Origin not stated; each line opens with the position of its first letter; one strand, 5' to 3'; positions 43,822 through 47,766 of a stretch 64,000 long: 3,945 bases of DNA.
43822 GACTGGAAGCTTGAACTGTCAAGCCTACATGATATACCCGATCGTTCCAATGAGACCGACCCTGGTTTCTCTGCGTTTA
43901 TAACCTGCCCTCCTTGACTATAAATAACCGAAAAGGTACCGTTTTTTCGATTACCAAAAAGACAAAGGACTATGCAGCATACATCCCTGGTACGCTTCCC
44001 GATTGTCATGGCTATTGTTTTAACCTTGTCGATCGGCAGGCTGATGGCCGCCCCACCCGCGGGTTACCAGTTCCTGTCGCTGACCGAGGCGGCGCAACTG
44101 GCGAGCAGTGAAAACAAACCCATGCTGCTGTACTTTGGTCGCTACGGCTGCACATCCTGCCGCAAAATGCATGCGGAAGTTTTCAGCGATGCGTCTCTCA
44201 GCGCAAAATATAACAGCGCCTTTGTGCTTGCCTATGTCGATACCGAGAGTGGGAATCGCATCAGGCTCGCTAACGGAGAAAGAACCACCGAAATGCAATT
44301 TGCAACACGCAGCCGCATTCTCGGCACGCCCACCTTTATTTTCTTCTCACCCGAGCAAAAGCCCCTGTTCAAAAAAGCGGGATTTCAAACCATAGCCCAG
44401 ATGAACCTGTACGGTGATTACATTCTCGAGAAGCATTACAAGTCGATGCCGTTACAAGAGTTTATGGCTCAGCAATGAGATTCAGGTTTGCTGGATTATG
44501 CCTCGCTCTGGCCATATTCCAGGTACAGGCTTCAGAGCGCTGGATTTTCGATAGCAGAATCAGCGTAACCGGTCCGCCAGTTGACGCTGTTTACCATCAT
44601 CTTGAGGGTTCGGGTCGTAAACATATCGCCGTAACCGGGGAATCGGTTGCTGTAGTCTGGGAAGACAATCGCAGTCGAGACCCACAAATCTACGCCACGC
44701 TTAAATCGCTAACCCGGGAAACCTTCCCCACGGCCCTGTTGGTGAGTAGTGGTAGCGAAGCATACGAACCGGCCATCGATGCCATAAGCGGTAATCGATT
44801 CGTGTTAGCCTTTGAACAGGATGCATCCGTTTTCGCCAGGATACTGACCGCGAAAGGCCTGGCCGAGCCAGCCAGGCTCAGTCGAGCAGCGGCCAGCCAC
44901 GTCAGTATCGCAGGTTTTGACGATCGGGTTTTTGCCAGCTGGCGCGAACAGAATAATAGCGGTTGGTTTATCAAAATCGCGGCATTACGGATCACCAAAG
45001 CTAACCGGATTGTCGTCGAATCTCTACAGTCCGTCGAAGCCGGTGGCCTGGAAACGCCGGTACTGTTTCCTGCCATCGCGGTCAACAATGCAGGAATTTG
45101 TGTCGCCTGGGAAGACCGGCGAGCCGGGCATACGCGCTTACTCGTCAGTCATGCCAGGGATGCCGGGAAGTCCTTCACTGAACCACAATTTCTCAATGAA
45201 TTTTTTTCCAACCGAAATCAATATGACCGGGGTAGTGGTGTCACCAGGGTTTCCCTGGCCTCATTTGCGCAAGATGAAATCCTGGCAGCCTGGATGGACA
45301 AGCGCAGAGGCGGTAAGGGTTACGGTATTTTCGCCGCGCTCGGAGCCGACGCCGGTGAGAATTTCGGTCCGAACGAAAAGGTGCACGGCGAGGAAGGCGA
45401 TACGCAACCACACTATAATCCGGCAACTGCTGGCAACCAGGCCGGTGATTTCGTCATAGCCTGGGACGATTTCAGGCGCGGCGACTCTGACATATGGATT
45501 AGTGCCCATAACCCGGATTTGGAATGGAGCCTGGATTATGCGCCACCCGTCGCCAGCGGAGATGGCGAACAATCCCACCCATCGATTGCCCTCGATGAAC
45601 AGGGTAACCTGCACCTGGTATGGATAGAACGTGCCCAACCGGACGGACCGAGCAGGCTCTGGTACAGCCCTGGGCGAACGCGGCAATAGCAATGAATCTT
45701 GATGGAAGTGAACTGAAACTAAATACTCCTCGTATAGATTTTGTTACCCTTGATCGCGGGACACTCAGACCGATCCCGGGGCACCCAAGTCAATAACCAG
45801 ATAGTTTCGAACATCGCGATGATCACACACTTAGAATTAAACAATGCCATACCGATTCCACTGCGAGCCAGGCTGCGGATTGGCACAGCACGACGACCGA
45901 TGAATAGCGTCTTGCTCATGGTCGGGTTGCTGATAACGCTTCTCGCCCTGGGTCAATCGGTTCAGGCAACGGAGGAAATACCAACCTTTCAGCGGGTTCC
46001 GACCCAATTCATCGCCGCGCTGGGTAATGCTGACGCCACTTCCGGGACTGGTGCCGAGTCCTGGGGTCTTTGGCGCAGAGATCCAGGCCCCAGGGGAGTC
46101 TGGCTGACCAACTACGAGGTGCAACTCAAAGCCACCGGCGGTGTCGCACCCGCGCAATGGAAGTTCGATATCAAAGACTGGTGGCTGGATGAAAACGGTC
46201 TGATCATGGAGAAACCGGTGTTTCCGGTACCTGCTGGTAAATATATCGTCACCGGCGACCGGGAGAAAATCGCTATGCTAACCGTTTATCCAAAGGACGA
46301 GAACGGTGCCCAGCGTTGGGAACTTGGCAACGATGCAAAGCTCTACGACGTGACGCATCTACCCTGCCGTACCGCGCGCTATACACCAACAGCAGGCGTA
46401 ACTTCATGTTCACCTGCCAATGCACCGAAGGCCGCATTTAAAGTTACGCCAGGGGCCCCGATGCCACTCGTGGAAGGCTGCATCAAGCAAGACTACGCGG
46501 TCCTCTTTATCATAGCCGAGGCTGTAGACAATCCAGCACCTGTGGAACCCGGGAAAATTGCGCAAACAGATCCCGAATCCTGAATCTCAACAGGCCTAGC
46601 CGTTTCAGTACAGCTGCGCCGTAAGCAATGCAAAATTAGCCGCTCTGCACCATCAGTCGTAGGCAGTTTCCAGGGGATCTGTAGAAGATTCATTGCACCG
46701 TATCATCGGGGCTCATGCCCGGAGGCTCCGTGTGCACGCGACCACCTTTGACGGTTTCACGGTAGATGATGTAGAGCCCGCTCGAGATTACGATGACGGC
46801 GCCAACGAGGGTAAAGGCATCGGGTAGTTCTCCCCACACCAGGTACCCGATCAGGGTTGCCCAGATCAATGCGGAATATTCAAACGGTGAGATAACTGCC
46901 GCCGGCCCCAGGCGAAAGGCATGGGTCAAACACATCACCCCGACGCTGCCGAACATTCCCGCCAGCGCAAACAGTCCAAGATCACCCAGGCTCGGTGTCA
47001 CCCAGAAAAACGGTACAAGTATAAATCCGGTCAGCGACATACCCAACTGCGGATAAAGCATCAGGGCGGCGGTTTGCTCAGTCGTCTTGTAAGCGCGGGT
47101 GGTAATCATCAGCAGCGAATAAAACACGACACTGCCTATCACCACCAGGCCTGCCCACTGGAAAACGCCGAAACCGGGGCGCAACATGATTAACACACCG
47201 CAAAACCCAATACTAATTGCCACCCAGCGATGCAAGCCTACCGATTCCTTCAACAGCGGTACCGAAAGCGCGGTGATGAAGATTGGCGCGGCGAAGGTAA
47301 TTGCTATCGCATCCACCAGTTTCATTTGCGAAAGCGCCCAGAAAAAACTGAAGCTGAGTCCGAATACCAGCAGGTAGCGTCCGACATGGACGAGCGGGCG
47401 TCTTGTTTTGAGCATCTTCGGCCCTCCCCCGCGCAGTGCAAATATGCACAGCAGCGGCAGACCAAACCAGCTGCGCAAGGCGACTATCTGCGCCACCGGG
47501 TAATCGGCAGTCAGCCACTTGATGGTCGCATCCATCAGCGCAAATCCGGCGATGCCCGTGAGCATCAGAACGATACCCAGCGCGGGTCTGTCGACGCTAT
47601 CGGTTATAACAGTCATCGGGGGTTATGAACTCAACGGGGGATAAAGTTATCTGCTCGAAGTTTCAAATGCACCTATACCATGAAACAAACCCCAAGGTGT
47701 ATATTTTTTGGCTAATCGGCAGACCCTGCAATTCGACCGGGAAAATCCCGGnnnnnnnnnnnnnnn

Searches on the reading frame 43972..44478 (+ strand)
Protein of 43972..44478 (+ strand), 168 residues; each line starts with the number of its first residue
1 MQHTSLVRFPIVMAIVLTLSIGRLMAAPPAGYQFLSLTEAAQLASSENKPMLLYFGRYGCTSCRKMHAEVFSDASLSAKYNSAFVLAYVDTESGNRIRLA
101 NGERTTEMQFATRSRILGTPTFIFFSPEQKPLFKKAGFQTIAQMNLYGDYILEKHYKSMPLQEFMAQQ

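Call 9: search_protein_families(library=pfam, proteins=[window:43972-44478:+], max_evalue=0.01)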
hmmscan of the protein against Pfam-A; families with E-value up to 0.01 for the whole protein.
window:43972-44478:+ (168 aa): 4 families
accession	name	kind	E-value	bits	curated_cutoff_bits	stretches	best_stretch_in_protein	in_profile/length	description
PF13098.12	Thioredoxin_2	-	4.2e-13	50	27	1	45-144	2-100/104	Thioredoxin-like domain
PF03190.21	Thioredox_DsbH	-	3.7e-10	40.4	27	1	38-142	27-126/163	Protein of unknown function, DUF255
PF13899.12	Thioredoxin_7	-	1.9e-08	34.8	27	1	37-127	6-83/83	Thioredoxin-like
PF00085.26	Thioredoxin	-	0.00028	21.3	23.5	1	45-131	15-85/103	Thioredoxin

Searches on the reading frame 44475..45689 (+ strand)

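Call 9: search_protein_families(library=pfam, proteins=[window:44475-45689:+], max_evalue=0.01)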
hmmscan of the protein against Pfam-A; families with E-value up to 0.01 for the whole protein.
window:44475-45689:+ (404 aa): 0 families

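Call 24: search_protein_families(library=pfam, proteins=[window:44475-45689:+], max_evalue=0.01)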
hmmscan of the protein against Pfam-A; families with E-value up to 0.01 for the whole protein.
window:44475-45689:+ (404 aa): 0 families

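Call 47: search_protein_families(library=ncbifam, proteins=[window:44475-45689:+], max_evalue=0.001)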
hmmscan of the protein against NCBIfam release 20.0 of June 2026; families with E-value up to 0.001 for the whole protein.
window:44475-45689:+ (404 aa): 1 family
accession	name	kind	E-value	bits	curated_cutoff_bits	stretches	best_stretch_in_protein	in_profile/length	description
TIGR04275.1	beta_prop_Msarc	repeat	2.1e-07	30.6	85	0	60-74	21-35/40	beta-propeller repeat protein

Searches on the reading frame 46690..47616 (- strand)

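Call 23: search_protein_families(library=pfam, proteins=[window:46690-47616:-], max_evalue=0.0001)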
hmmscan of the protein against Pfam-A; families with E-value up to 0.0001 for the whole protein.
window:46690-47616:- (308 aa): 1 family
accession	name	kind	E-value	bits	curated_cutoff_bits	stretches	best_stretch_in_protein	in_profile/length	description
PF00892.27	EamA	-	2.1e-22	80.3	28.2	2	13-145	2-134/135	EamA-like transporter family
